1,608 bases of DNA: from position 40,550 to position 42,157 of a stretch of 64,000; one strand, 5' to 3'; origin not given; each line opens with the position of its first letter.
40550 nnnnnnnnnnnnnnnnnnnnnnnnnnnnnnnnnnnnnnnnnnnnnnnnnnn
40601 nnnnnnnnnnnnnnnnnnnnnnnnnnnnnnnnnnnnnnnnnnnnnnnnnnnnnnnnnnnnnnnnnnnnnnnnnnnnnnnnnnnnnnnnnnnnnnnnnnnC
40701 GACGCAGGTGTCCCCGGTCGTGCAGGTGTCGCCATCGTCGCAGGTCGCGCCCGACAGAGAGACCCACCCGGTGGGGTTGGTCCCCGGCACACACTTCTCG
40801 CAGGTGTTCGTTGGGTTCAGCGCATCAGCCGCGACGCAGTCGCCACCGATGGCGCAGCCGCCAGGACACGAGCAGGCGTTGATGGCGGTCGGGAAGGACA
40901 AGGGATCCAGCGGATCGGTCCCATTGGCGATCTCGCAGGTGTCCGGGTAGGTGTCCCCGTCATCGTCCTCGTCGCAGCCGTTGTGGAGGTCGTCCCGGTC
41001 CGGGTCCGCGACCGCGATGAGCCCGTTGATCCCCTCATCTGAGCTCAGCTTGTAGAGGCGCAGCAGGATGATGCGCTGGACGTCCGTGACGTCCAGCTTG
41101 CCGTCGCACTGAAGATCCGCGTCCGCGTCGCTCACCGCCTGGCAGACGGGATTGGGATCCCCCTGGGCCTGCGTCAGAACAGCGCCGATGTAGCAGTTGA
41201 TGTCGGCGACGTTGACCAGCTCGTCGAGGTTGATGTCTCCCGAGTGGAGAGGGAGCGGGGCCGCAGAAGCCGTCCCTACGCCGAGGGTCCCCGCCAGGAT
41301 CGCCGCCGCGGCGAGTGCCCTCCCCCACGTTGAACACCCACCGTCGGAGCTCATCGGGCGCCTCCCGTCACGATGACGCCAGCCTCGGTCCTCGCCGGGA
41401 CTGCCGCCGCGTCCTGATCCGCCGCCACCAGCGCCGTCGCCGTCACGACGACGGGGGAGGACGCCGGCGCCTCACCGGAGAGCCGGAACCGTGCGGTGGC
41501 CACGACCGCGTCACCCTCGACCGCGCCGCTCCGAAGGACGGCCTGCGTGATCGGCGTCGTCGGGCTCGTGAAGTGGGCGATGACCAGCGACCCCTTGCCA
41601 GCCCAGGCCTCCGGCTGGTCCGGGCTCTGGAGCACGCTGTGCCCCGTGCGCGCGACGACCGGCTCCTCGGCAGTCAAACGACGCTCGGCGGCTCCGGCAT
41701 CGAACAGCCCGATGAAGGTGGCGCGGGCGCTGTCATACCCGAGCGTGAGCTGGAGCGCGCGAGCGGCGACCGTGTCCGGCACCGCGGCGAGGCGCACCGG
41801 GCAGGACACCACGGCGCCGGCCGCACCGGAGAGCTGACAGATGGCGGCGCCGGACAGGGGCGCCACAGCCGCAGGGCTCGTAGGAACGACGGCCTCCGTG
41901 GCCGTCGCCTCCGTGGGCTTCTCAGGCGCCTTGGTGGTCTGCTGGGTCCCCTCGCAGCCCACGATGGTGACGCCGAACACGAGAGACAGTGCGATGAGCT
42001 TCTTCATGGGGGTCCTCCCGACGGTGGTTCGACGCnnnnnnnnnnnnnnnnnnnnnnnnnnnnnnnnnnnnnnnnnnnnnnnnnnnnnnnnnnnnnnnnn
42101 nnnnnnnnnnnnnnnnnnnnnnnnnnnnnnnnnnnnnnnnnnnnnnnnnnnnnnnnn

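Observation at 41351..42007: Stand-alone copy of the ~160-aa domain shared by all giant proteins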

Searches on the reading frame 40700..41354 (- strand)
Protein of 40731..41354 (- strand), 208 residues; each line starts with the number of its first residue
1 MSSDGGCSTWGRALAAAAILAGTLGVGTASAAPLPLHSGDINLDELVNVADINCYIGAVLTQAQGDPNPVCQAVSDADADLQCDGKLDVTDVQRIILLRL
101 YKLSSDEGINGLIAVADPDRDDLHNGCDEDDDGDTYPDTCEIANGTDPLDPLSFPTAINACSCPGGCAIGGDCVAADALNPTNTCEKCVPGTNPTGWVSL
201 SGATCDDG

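Call 3: search_protein_families(library=pfam, proteins=[window:40700-41354:-], max_evalue=1)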
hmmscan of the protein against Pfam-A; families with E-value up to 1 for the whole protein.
window:40700-41354:- (218 aa): 2 families
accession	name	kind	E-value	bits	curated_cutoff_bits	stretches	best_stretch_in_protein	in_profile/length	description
PF00404.24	Dockerin_1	-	0.062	14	22.9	1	39-96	2-53/57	Dockerin type I domain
PF13499.12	EF-hand_7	-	0.097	13.5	30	1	79-122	11-55/67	EF-hand domain pair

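Call 4: search_protein_families(library=ncbifam, proteins=[window:40700-41354:-], max_evalue=1)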
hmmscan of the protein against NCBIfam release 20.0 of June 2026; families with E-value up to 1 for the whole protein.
window:40700-41354:- (218 aa): 2 families
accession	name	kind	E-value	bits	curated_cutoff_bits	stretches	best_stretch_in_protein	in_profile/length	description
NF053691.1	BamM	equivalog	0.086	11.8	315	1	115-148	264-297/376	BamM family beta-barrel-assembly machinery protein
NF042425.1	Amuc_1099_fam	equivalog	0.16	11.5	50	1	127-158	126-157/321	Amuc_1099 family pilus-like system protein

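Call 25: find_homologous_proteins(query=window:40731-41354:-, max_evalue=0.01)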
Query seq(208 aa) (208 aa): 1 proteins with E <= 0.01 among 1842 candidates.
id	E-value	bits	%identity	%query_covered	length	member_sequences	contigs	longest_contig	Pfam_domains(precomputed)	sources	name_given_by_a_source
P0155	3.1e-18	84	56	47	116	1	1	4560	-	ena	-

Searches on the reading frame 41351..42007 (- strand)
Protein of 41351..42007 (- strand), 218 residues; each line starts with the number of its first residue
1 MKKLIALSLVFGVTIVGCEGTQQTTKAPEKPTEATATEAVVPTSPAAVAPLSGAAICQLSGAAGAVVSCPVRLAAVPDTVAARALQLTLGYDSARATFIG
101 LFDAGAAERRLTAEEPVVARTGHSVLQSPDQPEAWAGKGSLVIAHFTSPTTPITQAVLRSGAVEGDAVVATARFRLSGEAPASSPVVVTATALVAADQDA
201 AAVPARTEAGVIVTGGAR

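Call 3: search_protein_families(library=pfam, proteins=[window:41351-42007:-], max_evalue=1)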
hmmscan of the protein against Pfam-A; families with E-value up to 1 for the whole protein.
window:41351-42007:- (218 aa): 1 family
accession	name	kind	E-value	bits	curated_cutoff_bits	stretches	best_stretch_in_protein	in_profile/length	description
PF00963.24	Cohesin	-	3.7e-06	27.6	24.1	1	59-209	8-134/139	Cohesin domain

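Call 4: search_protein_families(library=ncbifam, proteins=[window:41351-42007:-], max_evalue=1)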
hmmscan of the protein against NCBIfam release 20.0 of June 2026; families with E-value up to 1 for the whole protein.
window:41351-42007:- (218 aa): 1 family
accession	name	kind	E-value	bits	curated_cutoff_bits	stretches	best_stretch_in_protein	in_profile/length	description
NF041428.1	TrsH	subfamily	0.084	13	150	1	1-33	1-37/149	TrsH/TraH family protein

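Call 8: find_homologous_proteins(query=window:41351-42007:-, max_evalue=0.001)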
Query window:41351-42007:- (218 aa): 6 proteins with E <= 0.001 among 8000 candidates.
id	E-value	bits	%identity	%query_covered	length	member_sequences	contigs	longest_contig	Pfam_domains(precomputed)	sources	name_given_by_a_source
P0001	7.5e-126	435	100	100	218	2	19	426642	PF00963.25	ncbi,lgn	ncbi:MAG: hypothetical protein AMXMBFR64_00690 [Myxococcales bacterium]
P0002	2.1e-89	317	76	100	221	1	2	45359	-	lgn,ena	-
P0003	1.3e-61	226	58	100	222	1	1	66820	PF00963.25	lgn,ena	-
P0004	8.2e-61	223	57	100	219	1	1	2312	PF00963.25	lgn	-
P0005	3.1e-49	186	49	100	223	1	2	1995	-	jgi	jgi:hypothetical protein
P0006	6.4e-29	119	37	98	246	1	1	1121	-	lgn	-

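Call 15: find_encoding_contigs(protein=P0003, flank=10000, max_places=3)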
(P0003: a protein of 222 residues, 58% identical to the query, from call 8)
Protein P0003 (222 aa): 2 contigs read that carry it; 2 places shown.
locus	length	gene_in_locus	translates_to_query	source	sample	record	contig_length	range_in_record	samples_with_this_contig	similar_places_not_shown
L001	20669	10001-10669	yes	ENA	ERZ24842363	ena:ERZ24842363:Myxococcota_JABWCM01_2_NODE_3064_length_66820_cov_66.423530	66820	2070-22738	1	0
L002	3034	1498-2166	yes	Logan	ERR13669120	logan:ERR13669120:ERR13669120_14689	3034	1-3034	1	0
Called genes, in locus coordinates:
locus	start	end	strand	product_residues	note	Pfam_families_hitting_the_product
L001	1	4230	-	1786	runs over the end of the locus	PF00005:ABC_tran (faint), PF00910:RNA_helicase (faint), PF01443:Viral_helicase1 (faint), PF02463:SMC_N (faint), PF17760:UvrA_inter, PF17755:UvrA_DNA-bind, PF17760:UvrA_inter, PF15777:Anti-TRAP (weak), +18 more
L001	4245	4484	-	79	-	-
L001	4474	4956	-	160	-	PF07291:MauE, PF07681:DoxX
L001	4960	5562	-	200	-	PF00581:Rhodanese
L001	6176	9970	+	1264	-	PF13948:DUF4215 (faint), PF00526:Dicty_CTDC (weak)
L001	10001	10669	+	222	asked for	PF00963:Cohesin (faint)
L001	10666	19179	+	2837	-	-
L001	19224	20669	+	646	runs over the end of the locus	-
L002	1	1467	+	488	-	?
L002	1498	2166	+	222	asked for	PF00963:Cohesin (faint)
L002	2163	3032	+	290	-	?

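Call 36: find_encoding_contigs(protein=P0005, flank=10000, max_places=3)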
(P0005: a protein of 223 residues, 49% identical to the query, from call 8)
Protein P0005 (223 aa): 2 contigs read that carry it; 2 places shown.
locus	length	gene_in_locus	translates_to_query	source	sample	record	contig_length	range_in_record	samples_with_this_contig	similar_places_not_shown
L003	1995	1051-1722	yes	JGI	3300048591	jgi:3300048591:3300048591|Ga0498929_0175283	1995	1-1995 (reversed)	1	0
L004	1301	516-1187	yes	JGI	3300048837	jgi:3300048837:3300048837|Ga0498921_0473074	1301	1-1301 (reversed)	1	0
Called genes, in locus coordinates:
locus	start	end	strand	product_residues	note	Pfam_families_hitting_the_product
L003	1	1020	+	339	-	?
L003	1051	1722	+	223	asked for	-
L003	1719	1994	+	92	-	?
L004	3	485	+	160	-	?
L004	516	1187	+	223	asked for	-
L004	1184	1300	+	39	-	?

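Call 37: find_encoding_contigs(protein=P0002, flank=10000, max_places=3)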
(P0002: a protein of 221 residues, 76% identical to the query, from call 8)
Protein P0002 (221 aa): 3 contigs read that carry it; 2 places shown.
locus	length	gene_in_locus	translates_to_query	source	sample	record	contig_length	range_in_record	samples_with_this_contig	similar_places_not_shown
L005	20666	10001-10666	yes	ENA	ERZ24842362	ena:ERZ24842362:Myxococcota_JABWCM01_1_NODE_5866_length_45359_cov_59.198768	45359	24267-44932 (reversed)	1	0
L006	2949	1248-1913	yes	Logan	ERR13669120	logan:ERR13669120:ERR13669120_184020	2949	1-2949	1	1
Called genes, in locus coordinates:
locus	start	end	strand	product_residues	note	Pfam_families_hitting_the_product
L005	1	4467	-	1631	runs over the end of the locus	?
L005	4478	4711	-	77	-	-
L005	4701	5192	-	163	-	PF07291:MauE, PF07681:DoxX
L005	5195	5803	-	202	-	PF00581:Rhodanese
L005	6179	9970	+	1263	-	PF00526:Dicty_CTDC (weak)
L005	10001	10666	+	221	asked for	-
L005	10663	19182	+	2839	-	-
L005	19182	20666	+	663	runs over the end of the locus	-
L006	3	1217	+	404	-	?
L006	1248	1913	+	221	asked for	-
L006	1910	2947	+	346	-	?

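Call 56: find_encoding_contigs(protein=P0006, flank=10000, max_places=3)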
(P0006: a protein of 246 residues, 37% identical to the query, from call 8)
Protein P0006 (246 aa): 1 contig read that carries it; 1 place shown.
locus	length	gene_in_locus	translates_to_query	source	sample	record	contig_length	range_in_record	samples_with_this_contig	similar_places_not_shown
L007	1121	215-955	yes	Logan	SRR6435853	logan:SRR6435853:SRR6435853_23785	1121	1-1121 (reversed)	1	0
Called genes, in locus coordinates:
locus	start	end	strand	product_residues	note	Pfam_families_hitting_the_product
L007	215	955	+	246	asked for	-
